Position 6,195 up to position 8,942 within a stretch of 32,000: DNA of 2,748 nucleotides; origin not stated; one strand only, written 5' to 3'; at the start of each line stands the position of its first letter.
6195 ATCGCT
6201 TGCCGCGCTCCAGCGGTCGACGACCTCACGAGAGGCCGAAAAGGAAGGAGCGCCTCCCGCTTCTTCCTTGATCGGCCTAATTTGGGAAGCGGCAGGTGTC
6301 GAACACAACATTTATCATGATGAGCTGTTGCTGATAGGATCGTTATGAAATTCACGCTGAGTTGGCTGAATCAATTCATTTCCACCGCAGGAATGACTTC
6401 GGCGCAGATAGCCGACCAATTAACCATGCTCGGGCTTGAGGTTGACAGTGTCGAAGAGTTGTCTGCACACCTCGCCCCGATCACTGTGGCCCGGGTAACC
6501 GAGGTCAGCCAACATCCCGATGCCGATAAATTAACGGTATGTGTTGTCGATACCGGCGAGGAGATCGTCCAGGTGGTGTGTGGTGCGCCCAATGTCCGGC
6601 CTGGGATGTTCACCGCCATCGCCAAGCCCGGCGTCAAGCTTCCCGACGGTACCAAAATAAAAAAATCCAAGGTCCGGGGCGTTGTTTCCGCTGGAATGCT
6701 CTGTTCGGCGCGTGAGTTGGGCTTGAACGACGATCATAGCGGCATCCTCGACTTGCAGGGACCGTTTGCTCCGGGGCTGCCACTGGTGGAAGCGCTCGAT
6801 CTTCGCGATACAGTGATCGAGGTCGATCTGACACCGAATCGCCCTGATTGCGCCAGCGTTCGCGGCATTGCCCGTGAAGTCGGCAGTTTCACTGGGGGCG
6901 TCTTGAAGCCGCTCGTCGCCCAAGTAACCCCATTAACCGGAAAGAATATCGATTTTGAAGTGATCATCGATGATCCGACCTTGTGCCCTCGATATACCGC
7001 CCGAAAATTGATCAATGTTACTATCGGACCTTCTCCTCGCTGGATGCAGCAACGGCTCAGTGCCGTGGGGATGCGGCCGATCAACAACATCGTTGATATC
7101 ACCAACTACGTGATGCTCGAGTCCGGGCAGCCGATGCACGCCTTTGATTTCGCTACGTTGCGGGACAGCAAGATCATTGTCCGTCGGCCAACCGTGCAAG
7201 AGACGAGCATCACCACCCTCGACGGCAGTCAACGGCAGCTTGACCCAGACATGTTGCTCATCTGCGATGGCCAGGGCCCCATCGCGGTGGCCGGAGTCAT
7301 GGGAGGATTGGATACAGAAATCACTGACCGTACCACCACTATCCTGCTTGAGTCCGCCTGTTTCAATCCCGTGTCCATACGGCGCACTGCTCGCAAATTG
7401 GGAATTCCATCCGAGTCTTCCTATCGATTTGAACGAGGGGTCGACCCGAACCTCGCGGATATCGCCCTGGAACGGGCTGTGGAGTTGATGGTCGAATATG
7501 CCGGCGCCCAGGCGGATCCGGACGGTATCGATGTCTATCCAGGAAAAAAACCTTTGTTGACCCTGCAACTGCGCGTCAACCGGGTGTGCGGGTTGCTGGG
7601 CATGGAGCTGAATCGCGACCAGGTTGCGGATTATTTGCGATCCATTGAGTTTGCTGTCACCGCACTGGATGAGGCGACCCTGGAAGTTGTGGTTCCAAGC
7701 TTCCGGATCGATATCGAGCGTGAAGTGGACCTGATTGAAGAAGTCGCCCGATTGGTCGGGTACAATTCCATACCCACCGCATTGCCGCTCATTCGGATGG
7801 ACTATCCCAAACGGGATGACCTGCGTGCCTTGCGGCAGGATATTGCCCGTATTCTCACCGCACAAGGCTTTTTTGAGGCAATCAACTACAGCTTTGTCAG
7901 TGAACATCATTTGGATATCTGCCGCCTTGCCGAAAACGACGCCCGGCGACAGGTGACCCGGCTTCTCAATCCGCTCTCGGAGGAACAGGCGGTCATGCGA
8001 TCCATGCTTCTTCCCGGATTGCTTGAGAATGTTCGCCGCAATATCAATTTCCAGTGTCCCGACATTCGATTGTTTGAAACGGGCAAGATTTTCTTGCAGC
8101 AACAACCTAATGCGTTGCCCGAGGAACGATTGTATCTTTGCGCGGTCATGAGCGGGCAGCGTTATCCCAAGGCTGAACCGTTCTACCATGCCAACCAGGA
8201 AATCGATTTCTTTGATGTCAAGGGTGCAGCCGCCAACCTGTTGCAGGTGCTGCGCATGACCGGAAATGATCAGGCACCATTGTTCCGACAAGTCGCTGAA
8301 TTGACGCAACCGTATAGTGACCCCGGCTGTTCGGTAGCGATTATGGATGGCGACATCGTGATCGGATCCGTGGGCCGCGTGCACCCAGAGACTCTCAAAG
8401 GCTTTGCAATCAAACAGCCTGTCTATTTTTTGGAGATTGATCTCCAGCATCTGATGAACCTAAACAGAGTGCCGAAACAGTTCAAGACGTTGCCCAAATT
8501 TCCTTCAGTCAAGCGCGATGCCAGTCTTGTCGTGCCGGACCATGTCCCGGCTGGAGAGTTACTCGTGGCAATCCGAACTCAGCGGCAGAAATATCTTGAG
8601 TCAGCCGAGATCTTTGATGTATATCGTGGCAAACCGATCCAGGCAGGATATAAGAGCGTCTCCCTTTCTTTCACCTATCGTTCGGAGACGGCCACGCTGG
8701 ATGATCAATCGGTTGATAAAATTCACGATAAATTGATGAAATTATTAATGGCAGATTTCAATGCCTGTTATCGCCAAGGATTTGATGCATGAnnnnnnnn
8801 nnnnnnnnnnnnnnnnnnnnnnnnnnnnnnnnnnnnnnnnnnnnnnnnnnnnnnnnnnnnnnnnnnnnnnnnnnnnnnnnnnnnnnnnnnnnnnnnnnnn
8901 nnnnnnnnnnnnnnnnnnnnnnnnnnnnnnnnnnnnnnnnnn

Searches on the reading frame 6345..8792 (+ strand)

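Call 23: search_protein_families(library=pfam, proteins=[window:6345-8792:+], max_evalue=0.001)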
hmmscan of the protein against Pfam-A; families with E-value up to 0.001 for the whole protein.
window:6345-8792:+ (815 aa): 5 families
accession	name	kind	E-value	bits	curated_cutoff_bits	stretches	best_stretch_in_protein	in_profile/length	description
PF03483.22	B3_4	-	1.7e-71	239.8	29.3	1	214-387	2-174/174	B3/4 domain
PF17759.6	tRNA_synthFbeta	-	3e-57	194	22.4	1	476-700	1-214/214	Phenylalanyl tRNA synthetase beta chain CLM domain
PF03147.19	FDX-ACB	-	3.5e-27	95.1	31.1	1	717-810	1-94/94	Ferredoxin-fold anticodon binding domain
PF03484.21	B5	-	5.5e-23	81.4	28.6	1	408-473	2-67/67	tRNA synthetase B5 domain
PF01588.26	tRNA_bind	-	3.2e-22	78.9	27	1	46-144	1-94/96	Putative tRNA binding domain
